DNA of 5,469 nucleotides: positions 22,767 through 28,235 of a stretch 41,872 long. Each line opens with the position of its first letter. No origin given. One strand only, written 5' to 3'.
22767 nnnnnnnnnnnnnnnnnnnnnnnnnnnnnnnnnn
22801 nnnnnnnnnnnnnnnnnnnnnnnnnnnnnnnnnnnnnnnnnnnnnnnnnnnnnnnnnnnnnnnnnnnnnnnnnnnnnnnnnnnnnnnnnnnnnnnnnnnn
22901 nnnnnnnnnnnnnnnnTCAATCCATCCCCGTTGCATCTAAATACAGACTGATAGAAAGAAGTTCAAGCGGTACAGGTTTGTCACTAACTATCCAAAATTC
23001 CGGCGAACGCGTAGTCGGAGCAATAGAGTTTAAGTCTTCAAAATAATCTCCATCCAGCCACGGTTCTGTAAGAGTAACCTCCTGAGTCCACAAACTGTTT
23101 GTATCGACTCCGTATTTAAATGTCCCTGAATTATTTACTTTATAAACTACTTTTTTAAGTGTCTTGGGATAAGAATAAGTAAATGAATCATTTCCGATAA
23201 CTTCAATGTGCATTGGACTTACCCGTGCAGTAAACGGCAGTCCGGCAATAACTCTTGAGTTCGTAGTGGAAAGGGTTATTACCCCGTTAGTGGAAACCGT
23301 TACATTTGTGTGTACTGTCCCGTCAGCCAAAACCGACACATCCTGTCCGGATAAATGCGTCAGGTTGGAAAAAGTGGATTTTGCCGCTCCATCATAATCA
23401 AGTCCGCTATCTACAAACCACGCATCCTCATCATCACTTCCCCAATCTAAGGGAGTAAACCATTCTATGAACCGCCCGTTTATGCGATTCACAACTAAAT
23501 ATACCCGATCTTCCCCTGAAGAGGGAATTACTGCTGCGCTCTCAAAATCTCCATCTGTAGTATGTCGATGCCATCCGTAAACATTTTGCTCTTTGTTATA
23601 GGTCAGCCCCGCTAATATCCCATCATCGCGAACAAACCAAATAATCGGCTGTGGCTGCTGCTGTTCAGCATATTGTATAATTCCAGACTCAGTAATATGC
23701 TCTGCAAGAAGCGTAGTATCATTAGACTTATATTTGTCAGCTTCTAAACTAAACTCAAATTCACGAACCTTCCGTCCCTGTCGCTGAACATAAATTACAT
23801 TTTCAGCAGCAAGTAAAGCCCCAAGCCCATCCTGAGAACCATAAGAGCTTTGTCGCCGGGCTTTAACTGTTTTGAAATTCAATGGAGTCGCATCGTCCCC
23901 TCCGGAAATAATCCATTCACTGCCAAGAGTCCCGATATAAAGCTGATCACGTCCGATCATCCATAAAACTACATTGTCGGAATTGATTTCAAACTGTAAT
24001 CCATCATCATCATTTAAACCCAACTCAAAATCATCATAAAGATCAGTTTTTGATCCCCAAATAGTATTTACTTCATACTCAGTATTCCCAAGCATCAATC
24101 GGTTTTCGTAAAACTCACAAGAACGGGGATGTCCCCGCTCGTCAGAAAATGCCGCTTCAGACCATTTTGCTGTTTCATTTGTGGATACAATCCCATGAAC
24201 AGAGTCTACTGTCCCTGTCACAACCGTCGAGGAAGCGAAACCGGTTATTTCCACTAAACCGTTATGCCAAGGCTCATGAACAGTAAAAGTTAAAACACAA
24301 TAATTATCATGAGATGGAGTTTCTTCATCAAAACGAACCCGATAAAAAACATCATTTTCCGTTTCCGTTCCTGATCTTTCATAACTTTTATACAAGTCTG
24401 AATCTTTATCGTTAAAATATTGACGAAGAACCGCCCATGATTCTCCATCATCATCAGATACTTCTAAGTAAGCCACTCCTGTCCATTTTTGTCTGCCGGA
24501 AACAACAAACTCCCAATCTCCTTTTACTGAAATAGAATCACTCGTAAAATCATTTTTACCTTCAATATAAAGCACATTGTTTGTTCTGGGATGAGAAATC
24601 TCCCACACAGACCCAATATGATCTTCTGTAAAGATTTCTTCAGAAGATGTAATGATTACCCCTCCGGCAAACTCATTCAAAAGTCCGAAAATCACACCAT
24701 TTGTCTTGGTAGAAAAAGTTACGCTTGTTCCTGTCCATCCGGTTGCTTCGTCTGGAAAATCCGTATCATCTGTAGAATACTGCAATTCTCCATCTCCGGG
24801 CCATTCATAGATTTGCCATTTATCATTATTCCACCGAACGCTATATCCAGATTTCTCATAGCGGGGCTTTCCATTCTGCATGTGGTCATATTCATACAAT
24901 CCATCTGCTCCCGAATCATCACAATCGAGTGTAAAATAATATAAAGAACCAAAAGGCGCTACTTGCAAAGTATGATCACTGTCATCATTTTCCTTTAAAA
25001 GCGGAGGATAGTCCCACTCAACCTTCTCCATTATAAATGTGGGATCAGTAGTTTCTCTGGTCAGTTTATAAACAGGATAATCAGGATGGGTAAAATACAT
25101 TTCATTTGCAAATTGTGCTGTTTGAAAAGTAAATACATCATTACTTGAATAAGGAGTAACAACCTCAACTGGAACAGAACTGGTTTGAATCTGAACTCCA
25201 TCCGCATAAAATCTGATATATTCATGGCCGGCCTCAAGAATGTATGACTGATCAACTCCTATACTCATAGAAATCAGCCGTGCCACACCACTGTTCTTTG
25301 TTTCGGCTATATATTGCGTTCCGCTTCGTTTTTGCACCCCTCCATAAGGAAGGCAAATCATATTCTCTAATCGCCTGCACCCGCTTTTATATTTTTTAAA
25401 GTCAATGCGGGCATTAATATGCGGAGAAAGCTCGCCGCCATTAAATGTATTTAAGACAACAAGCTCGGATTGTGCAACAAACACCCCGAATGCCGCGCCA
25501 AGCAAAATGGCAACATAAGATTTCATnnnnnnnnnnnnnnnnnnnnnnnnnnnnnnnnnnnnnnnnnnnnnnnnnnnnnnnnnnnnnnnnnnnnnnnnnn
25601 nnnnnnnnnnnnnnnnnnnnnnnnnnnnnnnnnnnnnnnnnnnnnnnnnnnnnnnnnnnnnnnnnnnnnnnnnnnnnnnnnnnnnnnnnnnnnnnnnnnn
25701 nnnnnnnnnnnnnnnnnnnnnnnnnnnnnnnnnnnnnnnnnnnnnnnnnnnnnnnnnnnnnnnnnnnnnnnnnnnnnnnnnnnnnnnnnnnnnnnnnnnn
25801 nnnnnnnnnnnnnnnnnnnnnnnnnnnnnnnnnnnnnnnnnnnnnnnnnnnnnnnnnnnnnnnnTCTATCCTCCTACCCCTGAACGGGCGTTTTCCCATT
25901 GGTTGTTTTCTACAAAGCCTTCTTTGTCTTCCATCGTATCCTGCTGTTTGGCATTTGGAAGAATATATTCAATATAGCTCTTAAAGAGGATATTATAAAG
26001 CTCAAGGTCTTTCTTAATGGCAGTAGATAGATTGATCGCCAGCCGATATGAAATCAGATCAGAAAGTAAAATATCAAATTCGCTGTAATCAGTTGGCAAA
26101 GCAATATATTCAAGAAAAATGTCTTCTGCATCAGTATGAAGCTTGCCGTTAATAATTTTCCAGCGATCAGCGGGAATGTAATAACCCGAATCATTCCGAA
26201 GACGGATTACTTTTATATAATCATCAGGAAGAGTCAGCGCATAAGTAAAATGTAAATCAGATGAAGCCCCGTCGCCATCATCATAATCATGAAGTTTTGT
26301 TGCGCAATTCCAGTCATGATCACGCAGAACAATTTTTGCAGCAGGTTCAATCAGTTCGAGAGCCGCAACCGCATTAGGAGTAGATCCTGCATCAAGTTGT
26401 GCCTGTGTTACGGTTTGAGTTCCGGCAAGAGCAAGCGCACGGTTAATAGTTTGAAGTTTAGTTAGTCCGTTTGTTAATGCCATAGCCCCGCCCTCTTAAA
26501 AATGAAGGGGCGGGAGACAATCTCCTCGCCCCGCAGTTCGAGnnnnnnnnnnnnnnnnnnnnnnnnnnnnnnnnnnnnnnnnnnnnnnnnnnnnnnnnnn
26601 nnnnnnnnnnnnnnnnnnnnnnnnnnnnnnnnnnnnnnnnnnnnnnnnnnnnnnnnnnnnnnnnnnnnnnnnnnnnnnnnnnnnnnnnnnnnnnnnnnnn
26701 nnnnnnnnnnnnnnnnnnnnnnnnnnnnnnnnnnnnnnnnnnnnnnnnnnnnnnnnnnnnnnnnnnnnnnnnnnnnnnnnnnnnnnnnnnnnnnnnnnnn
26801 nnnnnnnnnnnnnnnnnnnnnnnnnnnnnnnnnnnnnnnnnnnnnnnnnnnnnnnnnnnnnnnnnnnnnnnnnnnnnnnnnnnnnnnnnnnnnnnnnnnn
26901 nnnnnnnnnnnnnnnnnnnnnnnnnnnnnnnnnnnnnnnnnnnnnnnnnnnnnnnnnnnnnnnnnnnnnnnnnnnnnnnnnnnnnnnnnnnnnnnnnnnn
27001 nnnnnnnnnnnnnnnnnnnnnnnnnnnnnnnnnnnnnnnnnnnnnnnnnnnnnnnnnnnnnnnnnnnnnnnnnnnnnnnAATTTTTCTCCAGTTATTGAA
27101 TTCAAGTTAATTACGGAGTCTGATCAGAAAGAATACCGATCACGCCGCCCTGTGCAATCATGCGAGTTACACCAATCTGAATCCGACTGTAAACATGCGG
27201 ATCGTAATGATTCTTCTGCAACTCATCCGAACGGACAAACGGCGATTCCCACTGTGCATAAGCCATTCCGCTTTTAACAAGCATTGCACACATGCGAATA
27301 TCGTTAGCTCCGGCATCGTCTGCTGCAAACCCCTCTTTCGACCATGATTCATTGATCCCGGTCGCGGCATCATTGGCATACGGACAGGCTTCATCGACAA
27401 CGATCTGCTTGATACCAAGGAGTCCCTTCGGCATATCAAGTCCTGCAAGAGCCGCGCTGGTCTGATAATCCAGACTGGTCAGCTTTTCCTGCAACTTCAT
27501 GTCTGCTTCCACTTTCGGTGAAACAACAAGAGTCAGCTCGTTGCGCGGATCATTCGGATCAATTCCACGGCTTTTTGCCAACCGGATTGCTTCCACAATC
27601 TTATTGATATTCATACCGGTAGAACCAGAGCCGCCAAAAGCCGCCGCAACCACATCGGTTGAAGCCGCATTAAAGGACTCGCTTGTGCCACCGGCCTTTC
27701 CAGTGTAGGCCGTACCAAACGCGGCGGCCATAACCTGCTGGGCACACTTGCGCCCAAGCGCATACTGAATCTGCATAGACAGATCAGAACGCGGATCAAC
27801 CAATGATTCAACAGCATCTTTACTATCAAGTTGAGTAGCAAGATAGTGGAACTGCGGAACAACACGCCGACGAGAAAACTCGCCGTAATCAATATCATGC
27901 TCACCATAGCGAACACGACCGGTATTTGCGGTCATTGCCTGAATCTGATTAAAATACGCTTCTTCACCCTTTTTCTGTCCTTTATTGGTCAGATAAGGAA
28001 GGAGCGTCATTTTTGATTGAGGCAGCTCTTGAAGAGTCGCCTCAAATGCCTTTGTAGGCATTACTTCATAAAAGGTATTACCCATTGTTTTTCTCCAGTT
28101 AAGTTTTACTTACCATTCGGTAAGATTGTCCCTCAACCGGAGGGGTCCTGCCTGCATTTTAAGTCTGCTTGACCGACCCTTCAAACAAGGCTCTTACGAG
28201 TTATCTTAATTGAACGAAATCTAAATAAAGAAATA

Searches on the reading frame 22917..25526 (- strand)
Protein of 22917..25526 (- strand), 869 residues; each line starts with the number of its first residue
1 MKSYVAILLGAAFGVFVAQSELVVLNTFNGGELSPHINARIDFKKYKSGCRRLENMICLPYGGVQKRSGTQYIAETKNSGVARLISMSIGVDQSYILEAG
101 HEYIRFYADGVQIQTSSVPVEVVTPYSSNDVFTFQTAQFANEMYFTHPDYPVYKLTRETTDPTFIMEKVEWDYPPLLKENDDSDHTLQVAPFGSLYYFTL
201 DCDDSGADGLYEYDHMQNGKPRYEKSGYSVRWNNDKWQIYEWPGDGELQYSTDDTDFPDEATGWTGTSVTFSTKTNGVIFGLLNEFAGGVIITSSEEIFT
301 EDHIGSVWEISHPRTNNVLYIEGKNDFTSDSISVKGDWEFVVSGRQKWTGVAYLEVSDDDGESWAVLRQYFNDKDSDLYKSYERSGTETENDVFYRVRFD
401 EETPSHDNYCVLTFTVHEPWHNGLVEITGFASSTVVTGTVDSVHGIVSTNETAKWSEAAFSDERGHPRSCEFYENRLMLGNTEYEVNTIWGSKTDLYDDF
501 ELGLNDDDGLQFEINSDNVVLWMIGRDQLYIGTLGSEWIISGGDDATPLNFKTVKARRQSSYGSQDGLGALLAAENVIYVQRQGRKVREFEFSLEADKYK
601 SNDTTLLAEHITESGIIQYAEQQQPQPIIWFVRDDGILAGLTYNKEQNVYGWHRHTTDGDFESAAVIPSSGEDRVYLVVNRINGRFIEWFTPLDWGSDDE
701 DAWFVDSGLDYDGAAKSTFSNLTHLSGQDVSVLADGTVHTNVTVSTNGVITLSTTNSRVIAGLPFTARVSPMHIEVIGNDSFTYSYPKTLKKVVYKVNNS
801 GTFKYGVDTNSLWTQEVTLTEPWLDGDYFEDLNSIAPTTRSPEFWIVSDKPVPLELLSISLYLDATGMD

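Call 13: search_protein_families(library=phrogs, proteins=[window:22917-25526:-])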
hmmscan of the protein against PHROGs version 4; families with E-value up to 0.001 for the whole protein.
window:22917-25526:- (869 aa): 4 families
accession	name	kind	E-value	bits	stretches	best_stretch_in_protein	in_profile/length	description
phrog_376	-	tail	1e-161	540.8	1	24-865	7-709/712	tail protein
phrog_15566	-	tail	2.8e-69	235.1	2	448-714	29-301/552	tail protein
phrog_20269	-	unknown function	2.6e-33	116.5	1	27-186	9-170/374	-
phrog_30010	-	unknown function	1.1e-25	91.4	1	572-715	174-323/517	-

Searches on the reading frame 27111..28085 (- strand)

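Call 13: search_protein_families(library=phrogs, proteins=[window:27111-28085:-])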
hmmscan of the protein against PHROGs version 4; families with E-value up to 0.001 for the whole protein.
window:27111-28085:- (324 aa): 2 families
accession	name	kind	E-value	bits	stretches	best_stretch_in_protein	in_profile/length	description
phrog_3437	-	head and packaging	3.1e-30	106.4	1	13-312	14-284/294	major head protein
phrog_267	-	head and packaging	1.4e-06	28.8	1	76-213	108-240/410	major head protein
